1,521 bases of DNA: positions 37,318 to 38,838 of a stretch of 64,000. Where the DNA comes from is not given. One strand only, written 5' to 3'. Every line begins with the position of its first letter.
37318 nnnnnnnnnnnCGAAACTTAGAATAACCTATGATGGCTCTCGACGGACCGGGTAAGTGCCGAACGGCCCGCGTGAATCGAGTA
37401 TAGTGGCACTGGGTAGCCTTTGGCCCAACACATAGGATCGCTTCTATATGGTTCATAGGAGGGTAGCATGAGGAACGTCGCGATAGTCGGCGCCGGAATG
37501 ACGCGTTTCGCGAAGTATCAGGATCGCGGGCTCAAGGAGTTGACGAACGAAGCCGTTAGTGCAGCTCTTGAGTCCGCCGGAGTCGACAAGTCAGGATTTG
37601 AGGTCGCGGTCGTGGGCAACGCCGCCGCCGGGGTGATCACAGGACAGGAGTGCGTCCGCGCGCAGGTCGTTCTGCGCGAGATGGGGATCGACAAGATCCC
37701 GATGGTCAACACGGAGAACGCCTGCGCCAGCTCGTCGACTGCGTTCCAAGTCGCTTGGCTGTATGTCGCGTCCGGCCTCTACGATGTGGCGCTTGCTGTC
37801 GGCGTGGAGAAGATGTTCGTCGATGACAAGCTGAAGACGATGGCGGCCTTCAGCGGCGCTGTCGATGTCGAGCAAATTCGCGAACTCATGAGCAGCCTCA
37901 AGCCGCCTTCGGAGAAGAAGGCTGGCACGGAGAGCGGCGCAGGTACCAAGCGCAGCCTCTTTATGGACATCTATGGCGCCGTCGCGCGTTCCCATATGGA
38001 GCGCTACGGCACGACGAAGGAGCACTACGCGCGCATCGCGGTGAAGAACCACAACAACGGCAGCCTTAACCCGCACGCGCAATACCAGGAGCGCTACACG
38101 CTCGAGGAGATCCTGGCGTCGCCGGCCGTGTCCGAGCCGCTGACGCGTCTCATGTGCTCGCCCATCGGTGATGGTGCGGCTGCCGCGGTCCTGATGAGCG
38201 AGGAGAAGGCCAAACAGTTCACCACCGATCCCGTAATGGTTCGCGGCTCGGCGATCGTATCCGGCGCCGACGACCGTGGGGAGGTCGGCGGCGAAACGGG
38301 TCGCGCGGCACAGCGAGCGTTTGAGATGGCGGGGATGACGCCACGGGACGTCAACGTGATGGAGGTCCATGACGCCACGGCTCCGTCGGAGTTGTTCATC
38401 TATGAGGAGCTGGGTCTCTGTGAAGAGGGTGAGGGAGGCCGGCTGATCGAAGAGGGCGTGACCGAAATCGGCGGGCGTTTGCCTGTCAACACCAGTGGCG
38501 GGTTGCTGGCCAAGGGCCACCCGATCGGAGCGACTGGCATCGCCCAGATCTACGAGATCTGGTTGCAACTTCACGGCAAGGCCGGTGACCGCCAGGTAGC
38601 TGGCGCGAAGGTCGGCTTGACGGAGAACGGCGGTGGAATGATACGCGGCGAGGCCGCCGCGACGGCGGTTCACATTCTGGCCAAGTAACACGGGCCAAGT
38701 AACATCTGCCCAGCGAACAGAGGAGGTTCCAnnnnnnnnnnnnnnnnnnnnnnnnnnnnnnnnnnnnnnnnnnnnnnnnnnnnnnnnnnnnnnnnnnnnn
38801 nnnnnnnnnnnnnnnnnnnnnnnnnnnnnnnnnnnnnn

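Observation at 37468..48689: Gene set resembling steroid/lipid side-chain and ring catabolism located just upstream of the Mo-hydroxylase operon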

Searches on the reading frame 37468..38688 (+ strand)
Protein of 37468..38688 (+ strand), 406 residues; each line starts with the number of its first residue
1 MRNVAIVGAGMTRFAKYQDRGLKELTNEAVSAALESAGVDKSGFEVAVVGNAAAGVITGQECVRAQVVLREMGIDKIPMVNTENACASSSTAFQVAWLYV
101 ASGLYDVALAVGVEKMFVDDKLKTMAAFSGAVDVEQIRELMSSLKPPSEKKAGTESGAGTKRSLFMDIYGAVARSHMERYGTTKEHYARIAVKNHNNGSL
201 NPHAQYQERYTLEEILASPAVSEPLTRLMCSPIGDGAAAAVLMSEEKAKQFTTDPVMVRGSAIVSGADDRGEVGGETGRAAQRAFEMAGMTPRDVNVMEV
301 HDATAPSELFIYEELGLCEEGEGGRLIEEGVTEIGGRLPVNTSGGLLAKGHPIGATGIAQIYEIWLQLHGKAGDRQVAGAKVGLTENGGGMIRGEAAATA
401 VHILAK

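Call 4: search_protein_families(library=pfam, proteins=[window:37468-38688:+], max_evalue=0.001)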
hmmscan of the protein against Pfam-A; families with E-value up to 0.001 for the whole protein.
window:37468-38688:+ (406 aa): 5 families
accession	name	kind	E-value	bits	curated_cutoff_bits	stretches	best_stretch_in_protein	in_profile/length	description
PF22691.2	Thiolase_C_1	-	4.2e-41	140.5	28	1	278-396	21-138/144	Thiolase C-terminal domain-like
PF00108.29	Thiolase_N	-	2.2e-26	93.2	26.4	1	4-246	1-260/260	Thiolase, N-terminal domain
PF02803.24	Thiolase_C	-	3.4e-11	43.3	27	1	271-383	18-112/123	Thiolase, C-terminal domain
PF08545.16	ACP_syn_III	-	2.6e-05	24.4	24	0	83-116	4-37/80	3-Oxoacyl-[acyl-carrier-protein (ACP)] synthase III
PF00109.32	ketoacyl-synt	-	0.00067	19.8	20.8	1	78-125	166-213/252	Beta-ketoacyl synthase, N-terminal domain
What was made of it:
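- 37468..38688 (+): SCP-x/archaeal-type thiolase (406 aa). Nucleophilic Cys (ENACASS) and the GHP His are present. It has 'HDAT' where SCP2-thiolases have HDCF. Pfam Thiolase_N/Thiolase_C_1 (call 4).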

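Call 8: search_protein_families(library=ncbifam, proteins=[window:37468-38688:+], max_evalue=0.00001)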
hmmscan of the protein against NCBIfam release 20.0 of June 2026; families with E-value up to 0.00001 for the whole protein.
window:37468-38688:+ (406 aa): 48 families (the best 25 are shown)
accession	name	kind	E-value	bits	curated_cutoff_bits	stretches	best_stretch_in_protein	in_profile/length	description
NF004720.0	PRK06064.1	subfamily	1.3e-103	346.7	420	1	1-404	1-385/389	thiolase domain-containing protein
NF053570.1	AcCoTHIOL_METTL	equivalog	4.5e-95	318.7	600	1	1-405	1-382/385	acetyl-CoA acetyltransferase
NF006102.0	PRK08256.1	subfamily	1e-90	304.6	436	1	2-389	3-380/394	lipid-transfer protein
NF004810.0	PRK06157.1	equivalog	2e-79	267.6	403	1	2-398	7-391/400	acetyl-CoA acetyltransferase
NF009228.0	PRK12578.1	subfamily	2.8e-78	263.3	485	2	165-390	143-375/387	thiolase domain-containing protein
NF005704.0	PRK07516.1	subfamily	2e-75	254.2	412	1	2-391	2-376/389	thiolase domain-containing protein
NF004715.0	PRK06059.1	equivalog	1.8e-67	228.1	424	3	281-395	279-393/399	lipid-transfer protein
NF053628.1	BnzsclthlBbsBGT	equivalog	8.1e-59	199.4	750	2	168-405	142-386/389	benzoylsuccinyl-CoA thiolase subunit BbsB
NF004936.0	PRK06289.1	equivalog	1.4e-57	195.3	375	1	3-392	4-393/405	acetyl-CoA acetyltransferase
NF004982.0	PRK06365.1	equivalog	1.6e-57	195.5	695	3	280-385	298-411/430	thiolase domain-containing protein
NF004811.0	PRK06158.1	subfamily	7.8e-53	179.8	421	1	3-398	9-376/384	acetyl-CoA acetyltransferase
NF004721.0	PRK06065.1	equivalog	1.4e-51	175.6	455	2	168-379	152-369/393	thiolase domain-containing protein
NF006180.0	PRK08313.1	subfamily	4.6e-50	170.6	514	1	2-390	4-372/389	thiolase domain-containing protein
NF006010.0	PRK08142.1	subfamily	8.9e-45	153.1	462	1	15-401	18-382/388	thiolase domain-containing protein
NF005892.0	PRK07855.1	subfamily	2.3e-41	142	469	1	3-381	7-370/390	lipid-transfer protein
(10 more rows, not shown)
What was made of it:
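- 37468..38688 (+): NCBIfam best hit PRK06064, 347 bits, below its cutoff (call 8).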

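Call 18: search_solved_structures(query=window:37468-38688:+, max_evalue=1e-10)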
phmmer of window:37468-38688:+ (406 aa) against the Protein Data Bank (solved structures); distinct sequences matched with E-value up to 1e-10: 22.
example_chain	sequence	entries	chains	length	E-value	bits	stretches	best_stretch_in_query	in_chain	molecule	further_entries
6hsj_A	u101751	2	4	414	9.7e-69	235.5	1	167-389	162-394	SCP2-thiolase (type-1)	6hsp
6hrv_A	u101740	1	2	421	1e-68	235.4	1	167-389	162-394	SCP2-thiolase (type-1)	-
7yvy_A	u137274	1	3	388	8.1e-60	206.2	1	1-391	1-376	Acetyl-CoA acetyltransferase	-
6esq_A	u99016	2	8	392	1.6e-59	205.2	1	1-403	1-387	acetoacetyl-CoA thiolase | Acetyl-CoA acetyltransferase thiolase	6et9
4yzo_A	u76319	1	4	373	3.9e-54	187.5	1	4-390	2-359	Putative acyl-CoA acyltransferase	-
7pxp_C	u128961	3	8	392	4.7e-51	177.3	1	168-406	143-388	Benzoylsuccinyl-CoA thiolase subunit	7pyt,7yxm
4bia_A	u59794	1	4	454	4.3e-40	141.3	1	182-391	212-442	3-KETOACYL-COA THIOLASE, PUTATIVE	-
4bi9_A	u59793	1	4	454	1.2e-39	139.8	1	182-391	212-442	3-KETOACYL-COA THIOLASE, PUTATIVE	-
3zbg_A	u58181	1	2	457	2.5e-34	122.3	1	180-393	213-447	3-KETOACYL-COA THIOLASE-LIKE PROTEIN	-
3zbk_A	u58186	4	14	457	4.5e-33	118.2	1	180-393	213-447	3-KETOACYL-COA THIOLASE-LIKE PROTEIN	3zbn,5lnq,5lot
3zbl_A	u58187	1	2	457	5.8e-33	117.8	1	180-393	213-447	3-KETOACYL-COA THIOLASE-LIKE PROTEIN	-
6ok1_A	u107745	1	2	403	3.7e-31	111.9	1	172-363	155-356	Lipid-transfer protein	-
4u4e_A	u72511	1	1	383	2.5e-30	109.1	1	169-399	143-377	Thiolase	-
5m3k_C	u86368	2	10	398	3.8e-29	105.2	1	279-392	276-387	2,4-diacetylphloroglucinol biosynthesis protein PhlC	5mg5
9skh_I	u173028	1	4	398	3.3e-28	102.1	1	279-392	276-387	2,4-diacetylphloroglucinol biosynthesis protein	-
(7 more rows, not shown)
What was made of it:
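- Closest known: Eukaryotic SCPx. Same: It is the best solved relative of the thiolase (6HSJ, call 18).
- Closest known: Bbs beta-oxidation module of anaerobic toluene degradation. Same: BbsB is among the thiolase's solved relatives (call 18).
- Checked: Best solved relative is SCP2-thiolase type-1, 6HSJ, 1e-68 (call 18).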
